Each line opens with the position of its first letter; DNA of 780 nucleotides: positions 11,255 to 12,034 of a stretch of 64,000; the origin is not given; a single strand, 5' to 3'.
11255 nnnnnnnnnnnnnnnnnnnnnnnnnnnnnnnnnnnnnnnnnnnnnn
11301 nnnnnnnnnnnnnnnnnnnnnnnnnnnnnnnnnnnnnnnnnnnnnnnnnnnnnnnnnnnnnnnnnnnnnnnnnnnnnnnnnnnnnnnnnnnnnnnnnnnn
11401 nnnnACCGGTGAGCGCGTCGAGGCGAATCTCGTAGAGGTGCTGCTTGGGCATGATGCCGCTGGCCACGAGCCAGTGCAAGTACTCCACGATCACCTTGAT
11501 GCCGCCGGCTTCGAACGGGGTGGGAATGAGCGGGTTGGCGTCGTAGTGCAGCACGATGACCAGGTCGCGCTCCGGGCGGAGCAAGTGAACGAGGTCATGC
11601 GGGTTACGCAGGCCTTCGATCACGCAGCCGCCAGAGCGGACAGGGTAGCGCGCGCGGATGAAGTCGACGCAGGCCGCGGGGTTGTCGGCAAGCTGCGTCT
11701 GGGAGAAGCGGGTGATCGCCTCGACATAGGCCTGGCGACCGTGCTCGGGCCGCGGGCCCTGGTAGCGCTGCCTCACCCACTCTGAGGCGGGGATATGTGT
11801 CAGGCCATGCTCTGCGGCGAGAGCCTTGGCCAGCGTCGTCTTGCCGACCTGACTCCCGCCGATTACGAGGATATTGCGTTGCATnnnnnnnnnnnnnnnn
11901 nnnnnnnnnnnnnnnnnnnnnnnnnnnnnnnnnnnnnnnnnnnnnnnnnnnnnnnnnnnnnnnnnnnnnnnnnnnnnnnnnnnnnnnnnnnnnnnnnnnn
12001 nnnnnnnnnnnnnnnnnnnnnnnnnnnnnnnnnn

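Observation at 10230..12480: GC-rich two-gene island encoding a P-loop kinase-unknown-Nudix fusion plus a small basic protein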

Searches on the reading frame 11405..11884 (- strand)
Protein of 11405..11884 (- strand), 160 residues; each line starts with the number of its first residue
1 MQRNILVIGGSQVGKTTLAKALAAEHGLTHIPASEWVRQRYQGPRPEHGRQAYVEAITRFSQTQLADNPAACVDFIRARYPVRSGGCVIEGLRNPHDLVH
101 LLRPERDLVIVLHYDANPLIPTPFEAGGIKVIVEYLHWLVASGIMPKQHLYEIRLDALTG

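Call 76: search_solved_structures(query=A6, max_evalue=10, show_alignments=2)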
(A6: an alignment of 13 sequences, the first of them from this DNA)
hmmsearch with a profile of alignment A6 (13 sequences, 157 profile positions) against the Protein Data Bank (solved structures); distinct sequences matched with E-value up to 10: 306 (the best 60 are shown).
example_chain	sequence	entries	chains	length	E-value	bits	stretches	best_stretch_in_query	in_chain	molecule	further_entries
9d2f_A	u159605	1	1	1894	1.1e-19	74.2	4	2-62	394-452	Adenylate kinase 9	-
9fqr_Xf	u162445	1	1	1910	1.6e-15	60.7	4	2-62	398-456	Cilia- and flagella-associated protein 276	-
3ndp_A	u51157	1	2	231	0.00012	25.4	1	4-55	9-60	Adenylate kinase isoenzyme 4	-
2ar7_A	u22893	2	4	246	0.00013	25.2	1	4-55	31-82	Adenylate kinase 4 | adenylate kinase 4, AK4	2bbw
4mkh_A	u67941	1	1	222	0.00014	25.1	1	1-54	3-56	Adenylate kinase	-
9fqr_G8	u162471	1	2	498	0.00032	24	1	2-44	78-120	Adenylate kinase 8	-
6c2u_A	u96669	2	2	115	0.0005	23.3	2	3-24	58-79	phosphate-loop protein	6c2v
4loa_A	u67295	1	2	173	0.00074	22.8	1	2-44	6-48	De-novo design amidase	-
3dkv_A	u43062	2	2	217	0.0013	22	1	1-54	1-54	Adenylate kinase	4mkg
4qbf_A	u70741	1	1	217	0.0013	22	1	1-54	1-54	Adenylate kinase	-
1p4s_A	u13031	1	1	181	0.0015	21.8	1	1-55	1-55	Adenylate kinase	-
7swl_A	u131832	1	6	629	0.0017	21.6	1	4-32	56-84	Rix7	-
2cdn_A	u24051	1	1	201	0.0018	21.5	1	1-55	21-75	ADENYLATE KINASE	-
4tyq_A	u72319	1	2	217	0.0022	21.3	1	1-54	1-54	Adenylate kinase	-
4qbg_B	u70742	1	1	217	0.0023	21.2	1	1-54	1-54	Adenylate kinase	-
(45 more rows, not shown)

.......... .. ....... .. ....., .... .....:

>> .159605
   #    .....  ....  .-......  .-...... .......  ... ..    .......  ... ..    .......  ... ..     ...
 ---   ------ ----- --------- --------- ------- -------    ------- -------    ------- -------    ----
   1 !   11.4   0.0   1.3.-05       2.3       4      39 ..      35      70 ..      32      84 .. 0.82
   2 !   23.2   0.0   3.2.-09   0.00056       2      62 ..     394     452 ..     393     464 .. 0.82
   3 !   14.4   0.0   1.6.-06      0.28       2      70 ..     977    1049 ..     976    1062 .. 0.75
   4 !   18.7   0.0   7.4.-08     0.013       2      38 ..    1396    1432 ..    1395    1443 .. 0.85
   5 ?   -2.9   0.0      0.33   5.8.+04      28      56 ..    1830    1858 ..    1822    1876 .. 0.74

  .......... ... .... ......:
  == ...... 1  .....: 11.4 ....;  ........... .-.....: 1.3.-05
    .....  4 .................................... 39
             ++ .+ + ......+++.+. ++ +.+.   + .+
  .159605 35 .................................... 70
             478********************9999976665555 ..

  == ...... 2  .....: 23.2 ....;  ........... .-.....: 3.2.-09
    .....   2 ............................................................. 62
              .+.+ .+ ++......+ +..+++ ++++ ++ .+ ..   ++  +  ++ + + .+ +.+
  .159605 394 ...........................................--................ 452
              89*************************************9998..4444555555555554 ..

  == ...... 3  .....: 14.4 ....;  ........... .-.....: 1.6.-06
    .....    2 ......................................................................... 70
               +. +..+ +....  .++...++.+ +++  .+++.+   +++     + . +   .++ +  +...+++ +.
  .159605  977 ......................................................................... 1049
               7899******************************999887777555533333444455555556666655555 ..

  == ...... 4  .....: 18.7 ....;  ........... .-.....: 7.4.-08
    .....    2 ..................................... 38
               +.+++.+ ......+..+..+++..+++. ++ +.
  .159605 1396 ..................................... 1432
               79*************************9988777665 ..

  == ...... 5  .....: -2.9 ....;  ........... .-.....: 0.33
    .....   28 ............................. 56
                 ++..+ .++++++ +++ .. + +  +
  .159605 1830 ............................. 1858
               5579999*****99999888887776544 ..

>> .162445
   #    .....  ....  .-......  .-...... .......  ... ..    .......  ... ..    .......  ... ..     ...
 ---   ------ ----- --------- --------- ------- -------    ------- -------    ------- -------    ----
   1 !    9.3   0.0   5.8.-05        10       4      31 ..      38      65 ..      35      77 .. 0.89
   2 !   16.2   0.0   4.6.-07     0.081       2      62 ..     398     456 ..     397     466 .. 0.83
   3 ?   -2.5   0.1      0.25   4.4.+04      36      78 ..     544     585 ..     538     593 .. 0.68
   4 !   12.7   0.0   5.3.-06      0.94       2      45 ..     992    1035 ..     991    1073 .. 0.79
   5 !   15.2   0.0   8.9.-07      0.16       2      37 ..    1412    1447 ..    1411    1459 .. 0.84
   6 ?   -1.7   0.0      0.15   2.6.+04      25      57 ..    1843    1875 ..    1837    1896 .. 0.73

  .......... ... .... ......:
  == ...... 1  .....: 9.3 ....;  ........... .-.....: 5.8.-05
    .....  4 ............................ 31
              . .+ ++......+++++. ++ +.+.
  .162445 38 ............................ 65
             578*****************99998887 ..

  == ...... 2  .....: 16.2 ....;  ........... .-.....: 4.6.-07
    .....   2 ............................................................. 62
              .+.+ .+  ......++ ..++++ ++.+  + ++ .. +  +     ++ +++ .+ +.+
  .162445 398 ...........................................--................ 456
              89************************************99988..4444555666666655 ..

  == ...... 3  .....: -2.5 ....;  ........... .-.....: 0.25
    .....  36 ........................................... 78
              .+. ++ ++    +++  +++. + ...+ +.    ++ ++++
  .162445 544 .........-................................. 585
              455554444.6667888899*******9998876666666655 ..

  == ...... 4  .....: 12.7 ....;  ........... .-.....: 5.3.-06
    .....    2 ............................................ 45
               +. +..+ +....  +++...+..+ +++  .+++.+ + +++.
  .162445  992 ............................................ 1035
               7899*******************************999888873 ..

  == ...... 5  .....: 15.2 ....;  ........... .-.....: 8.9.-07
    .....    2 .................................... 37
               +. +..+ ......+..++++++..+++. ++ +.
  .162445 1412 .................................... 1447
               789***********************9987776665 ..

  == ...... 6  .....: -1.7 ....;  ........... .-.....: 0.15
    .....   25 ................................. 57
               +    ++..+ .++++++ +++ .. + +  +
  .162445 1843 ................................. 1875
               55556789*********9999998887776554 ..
